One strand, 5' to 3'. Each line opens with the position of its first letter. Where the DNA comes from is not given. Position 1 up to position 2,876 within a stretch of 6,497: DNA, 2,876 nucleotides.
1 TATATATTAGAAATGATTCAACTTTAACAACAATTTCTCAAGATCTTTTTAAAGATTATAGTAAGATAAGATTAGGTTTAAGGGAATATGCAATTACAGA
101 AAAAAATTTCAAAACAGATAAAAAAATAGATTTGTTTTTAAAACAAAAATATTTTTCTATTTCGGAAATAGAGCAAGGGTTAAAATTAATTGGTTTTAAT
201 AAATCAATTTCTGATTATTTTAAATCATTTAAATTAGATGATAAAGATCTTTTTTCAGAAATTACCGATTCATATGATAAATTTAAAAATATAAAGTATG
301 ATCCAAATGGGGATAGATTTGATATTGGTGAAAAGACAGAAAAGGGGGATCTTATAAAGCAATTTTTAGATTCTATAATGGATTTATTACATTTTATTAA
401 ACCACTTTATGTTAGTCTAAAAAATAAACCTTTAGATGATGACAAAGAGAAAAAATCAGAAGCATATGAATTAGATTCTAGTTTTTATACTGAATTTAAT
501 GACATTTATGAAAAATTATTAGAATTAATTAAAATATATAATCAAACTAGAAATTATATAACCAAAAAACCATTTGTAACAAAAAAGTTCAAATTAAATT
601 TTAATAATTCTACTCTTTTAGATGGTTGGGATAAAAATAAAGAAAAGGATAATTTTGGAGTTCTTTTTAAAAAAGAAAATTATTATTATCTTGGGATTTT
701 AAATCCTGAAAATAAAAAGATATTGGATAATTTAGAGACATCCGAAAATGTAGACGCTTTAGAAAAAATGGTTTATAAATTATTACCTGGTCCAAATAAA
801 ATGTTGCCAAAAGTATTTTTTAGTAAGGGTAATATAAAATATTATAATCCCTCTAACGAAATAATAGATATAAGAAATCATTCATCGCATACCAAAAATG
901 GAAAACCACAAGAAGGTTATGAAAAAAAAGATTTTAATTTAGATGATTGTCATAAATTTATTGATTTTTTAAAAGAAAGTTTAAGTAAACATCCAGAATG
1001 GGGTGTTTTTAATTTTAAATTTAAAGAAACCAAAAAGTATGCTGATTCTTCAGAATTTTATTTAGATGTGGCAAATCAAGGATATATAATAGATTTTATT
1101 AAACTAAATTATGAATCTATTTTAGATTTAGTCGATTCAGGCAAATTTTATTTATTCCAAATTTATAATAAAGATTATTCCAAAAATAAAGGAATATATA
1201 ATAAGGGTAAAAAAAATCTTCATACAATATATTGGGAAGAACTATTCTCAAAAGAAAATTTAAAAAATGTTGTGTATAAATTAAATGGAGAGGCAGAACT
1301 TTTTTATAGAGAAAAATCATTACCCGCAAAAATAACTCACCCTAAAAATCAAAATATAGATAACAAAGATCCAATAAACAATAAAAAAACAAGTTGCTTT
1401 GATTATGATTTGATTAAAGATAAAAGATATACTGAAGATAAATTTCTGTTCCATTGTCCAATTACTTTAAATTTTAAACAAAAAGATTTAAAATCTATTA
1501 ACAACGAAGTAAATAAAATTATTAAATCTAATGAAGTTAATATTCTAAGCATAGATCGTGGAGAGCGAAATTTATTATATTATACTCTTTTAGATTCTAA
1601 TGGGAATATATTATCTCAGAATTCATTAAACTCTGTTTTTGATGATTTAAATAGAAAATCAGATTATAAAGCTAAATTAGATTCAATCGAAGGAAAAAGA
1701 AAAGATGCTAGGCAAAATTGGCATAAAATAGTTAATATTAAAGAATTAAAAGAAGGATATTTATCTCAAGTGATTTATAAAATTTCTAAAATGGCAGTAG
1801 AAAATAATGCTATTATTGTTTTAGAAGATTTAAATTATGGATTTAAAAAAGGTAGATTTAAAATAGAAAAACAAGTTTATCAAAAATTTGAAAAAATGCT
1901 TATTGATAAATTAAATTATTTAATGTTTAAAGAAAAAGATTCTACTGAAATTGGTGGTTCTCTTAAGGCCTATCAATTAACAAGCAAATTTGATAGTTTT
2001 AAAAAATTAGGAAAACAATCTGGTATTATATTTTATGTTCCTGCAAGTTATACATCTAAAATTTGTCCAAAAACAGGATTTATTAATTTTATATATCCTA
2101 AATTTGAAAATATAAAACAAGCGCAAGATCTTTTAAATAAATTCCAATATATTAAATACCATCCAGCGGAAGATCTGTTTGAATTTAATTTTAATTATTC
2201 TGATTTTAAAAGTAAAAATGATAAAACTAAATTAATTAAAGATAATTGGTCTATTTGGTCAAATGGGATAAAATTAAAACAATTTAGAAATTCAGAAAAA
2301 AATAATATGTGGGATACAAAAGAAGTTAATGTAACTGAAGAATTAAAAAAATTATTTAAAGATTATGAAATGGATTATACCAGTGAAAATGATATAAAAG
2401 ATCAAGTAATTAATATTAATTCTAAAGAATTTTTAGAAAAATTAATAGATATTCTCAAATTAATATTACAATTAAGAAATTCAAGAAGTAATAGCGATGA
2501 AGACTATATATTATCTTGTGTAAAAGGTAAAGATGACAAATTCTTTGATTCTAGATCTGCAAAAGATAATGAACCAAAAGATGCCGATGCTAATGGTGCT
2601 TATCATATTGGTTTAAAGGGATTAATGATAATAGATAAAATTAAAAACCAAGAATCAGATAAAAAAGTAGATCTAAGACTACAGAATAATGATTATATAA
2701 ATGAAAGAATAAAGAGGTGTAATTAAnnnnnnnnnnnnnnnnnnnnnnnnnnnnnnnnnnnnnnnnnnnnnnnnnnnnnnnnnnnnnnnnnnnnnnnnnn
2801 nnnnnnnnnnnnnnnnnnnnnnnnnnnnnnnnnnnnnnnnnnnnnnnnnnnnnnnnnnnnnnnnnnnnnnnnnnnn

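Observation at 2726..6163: Dual-effector type V-A locus: a second, remodelled Cas12 nuclease between cas12a and cas4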

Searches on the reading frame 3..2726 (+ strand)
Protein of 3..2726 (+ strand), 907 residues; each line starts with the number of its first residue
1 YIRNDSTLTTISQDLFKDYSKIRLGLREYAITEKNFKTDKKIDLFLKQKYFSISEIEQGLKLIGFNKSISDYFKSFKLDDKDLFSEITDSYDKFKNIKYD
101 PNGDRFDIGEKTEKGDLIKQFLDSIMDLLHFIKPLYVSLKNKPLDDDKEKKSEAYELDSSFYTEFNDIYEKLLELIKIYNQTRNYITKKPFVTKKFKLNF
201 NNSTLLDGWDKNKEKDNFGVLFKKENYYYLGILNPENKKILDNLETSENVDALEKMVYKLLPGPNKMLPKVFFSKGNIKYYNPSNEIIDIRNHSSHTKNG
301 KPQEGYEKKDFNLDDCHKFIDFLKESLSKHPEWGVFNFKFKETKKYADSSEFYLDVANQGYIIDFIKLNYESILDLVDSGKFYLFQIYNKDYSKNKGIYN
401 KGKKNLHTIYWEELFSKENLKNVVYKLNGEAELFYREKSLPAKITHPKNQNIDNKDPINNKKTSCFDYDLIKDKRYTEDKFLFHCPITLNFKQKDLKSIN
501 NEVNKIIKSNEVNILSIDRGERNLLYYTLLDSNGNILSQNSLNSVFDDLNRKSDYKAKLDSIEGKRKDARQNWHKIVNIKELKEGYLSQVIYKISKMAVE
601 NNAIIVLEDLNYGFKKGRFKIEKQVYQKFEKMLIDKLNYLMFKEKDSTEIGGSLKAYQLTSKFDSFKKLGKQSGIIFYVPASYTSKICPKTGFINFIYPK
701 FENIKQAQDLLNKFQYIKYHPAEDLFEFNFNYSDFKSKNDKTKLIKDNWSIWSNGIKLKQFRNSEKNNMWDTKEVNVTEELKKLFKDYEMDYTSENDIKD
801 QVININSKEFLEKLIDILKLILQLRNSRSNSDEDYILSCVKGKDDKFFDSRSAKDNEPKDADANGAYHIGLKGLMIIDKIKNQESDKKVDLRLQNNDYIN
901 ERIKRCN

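Call 9: search_protein_families(library=pfam, proteins=[window:3-2726:+], max_evalue=1)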
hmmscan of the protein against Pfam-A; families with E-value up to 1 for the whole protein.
window:3-2726:+ (907 aa): 6 families
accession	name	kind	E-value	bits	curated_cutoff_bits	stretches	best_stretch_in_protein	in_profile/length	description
PF18516.7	RuvC_1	-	1.6e-91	306.4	26.2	1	496-900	4-237/244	RuvC nuclease domain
PF18510.6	NUC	-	2.7e-42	145.5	25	1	687-851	1-161/162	Nuclease domain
PF22222.1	Cpf1_PI-like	-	9.2e-31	106.8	27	1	262-361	1-91/91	CRISPR-associated endonuclease Cpf1 PI domain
PF21918.1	cas_Cpf1_2nd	-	2.5e-30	106.6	27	1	1-187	42-225/225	CRISPR-associated endonuclease Cpf1 REC2 domain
PF05341.16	PIF6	-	0.071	13.7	27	0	479-508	48-77/105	Per os infectivity factor 6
PF07282.18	Cas12f1-like_TNB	-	0.18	12.4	26.3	0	673-694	16-37/60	Cas12f1-like, TNB domain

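Call 10: search_protein_families(library=ncbifam, proteins=[window:3-2726:+], max_evalue=1)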
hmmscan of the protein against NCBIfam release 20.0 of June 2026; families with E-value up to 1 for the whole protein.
window:3-2726:+ (907 aa): 3 families
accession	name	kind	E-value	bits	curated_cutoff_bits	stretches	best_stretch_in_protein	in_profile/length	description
TIGR04330.1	cas_Cpf1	equivalog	1.6e-289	963.7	300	1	1-900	352-1282/1288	type V CRISPR-associated protein Cas12a/Cpf1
NF045604.1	cas_Cas12e_CasX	equivalog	4.9e-21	74.8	200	1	470-812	565-843/886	type V CRISPR RNA-guided endonuclease Cas12e/CasX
TIGR01766.2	TIGR01766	domain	0.0017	18.9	32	1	581-636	3-65/82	IS200/IS605 family accessory protein TnpB-related protein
